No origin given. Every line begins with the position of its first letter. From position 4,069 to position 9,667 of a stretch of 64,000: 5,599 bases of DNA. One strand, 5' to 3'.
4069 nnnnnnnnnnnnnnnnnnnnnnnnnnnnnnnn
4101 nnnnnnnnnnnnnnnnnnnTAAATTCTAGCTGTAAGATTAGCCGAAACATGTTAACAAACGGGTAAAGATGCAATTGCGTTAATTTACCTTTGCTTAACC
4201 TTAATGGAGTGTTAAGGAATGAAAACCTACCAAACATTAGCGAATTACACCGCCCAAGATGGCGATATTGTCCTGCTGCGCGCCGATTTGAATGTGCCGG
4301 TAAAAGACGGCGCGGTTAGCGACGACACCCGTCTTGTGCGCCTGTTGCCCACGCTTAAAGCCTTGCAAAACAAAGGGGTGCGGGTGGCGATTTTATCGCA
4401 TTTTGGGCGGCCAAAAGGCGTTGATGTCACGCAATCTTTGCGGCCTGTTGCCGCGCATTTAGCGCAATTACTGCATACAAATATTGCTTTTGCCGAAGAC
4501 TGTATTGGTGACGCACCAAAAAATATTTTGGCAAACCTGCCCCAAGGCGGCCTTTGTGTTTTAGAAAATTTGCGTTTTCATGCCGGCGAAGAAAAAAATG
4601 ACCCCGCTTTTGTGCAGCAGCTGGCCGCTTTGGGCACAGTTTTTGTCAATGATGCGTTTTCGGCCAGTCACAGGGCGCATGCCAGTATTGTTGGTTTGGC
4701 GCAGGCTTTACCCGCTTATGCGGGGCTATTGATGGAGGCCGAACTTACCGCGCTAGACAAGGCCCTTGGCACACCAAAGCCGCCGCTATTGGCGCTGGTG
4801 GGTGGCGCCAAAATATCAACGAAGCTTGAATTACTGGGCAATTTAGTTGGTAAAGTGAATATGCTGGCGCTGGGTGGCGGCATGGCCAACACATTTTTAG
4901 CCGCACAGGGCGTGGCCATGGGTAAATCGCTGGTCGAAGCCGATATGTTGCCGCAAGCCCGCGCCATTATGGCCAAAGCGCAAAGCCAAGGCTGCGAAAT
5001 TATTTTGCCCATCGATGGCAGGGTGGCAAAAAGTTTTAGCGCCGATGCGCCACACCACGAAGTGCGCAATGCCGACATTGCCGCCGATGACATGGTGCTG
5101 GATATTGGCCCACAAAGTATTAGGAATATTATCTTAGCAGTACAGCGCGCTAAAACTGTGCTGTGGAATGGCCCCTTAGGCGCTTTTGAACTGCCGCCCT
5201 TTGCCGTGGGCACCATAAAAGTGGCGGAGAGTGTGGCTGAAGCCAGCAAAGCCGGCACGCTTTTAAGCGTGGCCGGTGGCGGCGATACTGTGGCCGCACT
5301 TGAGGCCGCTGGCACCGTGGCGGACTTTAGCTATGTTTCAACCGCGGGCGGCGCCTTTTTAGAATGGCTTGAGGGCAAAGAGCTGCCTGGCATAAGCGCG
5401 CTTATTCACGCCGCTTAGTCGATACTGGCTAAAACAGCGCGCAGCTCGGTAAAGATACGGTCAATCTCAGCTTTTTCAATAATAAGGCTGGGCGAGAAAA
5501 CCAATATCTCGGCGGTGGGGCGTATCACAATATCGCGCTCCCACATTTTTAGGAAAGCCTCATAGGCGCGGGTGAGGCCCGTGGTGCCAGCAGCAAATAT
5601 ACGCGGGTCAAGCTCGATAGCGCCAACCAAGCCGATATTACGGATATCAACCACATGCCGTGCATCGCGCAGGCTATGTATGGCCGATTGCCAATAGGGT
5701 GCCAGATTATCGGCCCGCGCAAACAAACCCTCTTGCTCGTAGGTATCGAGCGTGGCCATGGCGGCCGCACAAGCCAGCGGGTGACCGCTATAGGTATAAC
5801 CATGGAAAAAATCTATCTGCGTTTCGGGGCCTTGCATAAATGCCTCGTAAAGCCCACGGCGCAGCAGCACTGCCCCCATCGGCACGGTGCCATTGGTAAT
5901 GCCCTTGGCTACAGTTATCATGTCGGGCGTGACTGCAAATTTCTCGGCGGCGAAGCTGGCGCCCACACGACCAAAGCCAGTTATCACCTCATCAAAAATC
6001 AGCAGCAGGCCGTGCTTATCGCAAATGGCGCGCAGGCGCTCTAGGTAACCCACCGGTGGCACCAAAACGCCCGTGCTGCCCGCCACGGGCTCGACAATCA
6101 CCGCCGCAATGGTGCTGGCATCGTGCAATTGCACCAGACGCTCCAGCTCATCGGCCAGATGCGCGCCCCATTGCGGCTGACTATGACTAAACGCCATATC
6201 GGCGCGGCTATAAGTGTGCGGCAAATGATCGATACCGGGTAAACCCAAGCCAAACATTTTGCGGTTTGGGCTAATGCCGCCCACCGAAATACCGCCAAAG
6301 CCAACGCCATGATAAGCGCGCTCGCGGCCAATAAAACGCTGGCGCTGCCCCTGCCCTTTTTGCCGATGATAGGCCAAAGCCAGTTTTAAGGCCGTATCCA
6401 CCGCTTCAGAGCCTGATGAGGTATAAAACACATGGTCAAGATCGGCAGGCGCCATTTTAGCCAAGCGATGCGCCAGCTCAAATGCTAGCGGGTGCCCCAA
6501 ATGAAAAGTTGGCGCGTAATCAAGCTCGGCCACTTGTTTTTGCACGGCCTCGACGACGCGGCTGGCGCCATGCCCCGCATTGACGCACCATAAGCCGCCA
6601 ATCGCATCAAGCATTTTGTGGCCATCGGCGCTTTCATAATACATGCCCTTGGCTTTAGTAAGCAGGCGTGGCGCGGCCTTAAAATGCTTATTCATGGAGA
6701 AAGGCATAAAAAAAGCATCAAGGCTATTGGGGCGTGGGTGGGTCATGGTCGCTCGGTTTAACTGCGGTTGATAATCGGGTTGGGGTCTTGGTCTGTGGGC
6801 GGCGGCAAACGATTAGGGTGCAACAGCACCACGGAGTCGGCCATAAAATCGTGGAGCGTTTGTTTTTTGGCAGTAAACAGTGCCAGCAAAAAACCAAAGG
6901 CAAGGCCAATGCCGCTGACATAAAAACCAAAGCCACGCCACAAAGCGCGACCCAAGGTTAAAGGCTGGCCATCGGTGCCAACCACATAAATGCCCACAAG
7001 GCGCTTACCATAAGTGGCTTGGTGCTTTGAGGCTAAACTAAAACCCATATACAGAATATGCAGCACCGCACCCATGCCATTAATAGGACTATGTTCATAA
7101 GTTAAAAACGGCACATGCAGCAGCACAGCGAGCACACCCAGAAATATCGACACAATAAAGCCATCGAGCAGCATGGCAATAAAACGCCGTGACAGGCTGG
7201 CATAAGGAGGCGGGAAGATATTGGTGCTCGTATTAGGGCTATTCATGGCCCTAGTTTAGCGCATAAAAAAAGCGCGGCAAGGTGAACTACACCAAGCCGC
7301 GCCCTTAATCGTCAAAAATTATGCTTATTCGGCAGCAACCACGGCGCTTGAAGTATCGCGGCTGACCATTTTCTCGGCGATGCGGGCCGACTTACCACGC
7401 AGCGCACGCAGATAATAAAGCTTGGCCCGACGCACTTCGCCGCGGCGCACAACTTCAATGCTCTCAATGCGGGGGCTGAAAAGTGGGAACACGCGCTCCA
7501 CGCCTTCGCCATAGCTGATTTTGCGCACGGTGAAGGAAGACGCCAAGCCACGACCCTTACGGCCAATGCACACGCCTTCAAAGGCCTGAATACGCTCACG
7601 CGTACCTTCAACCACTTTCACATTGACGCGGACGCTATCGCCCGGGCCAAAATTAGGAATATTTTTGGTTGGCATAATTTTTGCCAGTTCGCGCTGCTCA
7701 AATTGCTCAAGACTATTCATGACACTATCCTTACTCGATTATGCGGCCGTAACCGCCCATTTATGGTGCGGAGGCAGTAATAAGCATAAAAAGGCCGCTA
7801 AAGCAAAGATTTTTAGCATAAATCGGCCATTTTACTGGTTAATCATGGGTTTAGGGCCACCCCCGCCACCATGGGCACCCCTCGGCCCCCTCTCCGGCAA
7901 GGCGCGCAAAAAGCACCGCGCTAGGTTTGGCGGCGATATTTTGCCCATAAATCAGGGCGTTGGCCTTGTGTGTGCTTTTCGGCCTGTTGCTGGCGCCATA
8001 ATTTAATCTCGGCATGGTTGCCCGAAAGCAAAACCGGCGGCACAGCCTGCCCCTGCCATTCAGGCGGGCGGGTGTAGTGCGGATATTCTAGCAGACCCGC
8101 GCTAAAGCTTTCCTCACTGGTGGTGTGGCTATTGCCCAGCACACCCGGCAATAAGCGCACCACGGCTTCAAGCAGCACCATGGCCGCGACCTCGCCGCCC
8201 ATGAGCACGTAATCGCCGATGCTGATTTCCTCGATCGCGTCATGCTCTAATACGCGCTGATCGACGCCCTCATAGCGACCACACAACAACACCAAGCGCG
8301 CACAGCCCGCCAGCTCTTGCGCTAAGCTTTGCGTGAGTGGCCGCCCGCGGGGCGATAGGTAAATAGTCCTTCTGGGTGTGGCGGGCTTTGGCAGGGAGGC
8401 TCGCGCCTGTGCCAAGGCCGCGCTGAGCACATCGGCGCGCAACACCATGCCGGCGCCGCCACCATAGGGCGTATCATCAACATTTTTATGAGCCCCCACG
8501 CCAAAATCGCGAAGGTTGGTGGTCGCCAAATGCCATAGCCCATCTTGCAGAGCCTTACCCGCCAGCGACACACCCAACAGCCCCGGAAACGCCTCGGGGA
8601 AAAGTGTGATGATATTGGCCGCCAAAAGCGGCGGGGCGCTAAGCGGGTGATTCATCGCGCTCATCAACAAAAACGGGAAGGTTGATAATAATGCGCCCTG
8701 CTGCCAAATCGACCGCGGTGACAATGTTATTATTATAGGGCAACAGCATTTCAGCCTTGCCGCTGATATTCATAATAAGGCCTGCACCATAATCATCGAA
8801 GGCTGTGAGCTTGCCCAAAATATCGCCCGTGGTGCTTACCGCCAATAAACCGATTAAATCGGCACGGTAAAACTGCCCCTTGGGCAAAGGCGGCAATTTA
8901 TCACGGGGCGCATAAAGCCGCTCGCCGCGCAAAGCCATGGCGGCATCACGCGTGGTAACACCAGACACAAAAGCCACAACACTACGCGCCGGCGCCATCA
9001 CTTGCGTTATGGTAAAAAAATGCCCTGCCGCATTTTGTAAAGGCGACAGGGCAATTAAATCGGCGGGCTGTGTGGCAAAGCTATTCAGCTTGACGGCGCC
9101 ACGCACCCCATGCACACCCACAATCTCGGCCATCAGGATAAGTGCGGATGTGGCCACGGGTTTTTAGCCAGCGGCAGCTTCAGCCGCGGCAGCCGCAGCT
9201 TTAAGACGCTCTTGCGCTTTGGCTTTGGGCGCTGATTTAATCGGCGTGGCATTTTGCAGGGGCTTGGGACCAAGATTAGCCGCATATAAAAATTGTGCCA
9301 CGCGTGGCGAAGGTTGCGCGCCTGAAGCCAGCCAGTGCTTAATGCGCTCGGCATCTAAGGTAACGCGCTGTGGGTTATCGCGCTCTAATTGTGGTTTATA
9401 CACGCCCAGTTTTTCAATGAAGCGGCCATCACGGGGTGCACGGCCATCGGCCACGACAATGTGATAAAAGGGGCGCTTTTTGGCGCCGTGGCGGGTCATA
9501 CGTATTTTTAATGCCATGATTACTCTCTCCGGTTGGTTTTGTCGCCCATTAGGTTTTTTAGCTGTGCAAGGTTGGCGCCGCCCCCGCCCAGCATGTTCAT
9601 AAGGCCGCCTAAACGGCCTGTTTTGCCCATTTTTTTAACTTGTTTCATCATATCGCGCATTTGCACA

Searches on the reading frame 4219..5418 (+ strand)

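Call 8: search_protein_families(library=pfam, proteins=[window:4219-5418:+], max_evalue=0.01)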
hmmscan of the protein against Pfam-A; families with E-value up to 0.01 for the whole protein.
window:4219-5418:+ (399 aa): 1 family
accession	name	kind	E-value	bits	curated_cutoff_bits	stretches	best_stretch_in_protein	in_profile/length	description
PF00162.24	PGK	-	2.5e-137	458.4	27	1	14-387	7-379/379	Phosphoglycerate kinase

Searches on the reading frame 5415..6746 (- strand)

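Call 8: search_protein_families(library=pfam, proteins=[window:5415-6746:-], max_evalue=0.01)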
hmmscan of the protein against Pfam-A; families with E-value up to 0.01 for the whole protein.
window:5415-6746:- (443 aa): 2 families
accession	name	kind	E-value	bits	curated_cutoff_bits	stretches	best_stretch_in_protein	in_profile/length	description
PF00202.27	Aminotran_3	-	7.4e-93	311.8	30.5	1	24-439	8-403/403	Aminotransferase class-III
PF01212.27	Beta_elim_lyase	-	0.0022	17.8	27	1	84-253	30-169/288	Beta-eliminating lyase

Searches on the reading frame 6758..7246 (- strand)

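Call 8: search_protein_families(library=pfam, proteins=[window:6758-7246:-], max_evalue=0.01)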
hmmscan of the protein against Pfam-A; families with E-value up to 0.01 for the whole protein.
window:6758-7246:- (162 aa): 1 family
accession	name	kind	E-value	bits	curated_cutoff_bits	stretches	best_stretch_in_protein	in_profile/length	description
PF06271.18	RDD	-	1.1e-22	81.2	24.1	1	15-136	1-136/137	RDD family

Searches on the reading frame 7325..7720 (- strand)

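Call 8: search_protein_families(library=pfam, proteins=[window:7325-7720:-], max_evalue=0.01)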
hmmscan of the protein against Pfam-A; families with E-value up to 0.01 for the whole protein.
window:7325-7720:- (131 aa): 1 family
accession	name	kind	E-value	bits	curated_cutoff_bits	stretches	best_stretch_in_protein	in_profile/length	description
PF01245.26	Ribosomal_L19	-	1.7e-47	160.4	22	1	9-117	8-111/111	Ribosomal protein L19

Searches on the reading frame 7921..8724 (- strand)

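Call 8: search_protein_families(library=pfam, proteins=[window:7921-8724:-], max_evalue=0.01)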
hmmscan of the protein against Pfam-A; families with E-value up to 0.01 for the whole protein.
window:7921-8724:- (267 aa): 1 family
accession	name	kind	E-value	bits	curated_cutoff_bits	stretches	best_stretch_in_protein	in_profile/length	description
PF01746.26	tRNA_m1G_MT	-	2e-54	184.7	27.3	1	56-257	2-195/195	tRNA (Guanine-1)-methyltransferase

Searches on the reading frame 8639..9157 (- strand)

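Call 8: search_protein_families(library=pfam, proteins=[window:8639-9157:-], max_evalue=0.01)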
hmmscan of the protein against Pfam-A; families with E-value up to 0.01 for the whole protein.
window:8639-9157:- (172 aa): 3 families
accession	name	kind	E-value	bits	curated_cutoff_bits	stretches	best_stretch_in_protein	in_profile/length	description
PF01782.24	RimM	-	2.5e-13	50.5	23.5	1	9-86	2-83/84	RimM N-terminal domain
PF24986.1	PRC_RimM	-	4.8e-12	45.8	27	1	100-162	3-67/69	RimM PRC barrel domain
PF05239.21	PRC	-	7e-05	23.2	21.2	1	94-160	2-73/78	PRC-barrel domain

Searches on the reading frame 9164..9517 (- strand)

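Call 8: search_protein_families(library=pfam, proteins=[window:9164-9517:-], max_evalue=0.01)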
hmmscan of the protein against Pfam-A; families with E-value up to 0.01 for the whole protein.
window:9164-9517:- (117 aa): 1 family
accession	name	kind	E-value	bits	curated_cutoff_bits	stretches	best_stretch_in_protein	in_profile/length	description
PF00886.24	Ribosomal_S16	-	2.7e-29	101.3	27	1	9-70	1-62/62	Ribosomal protein S16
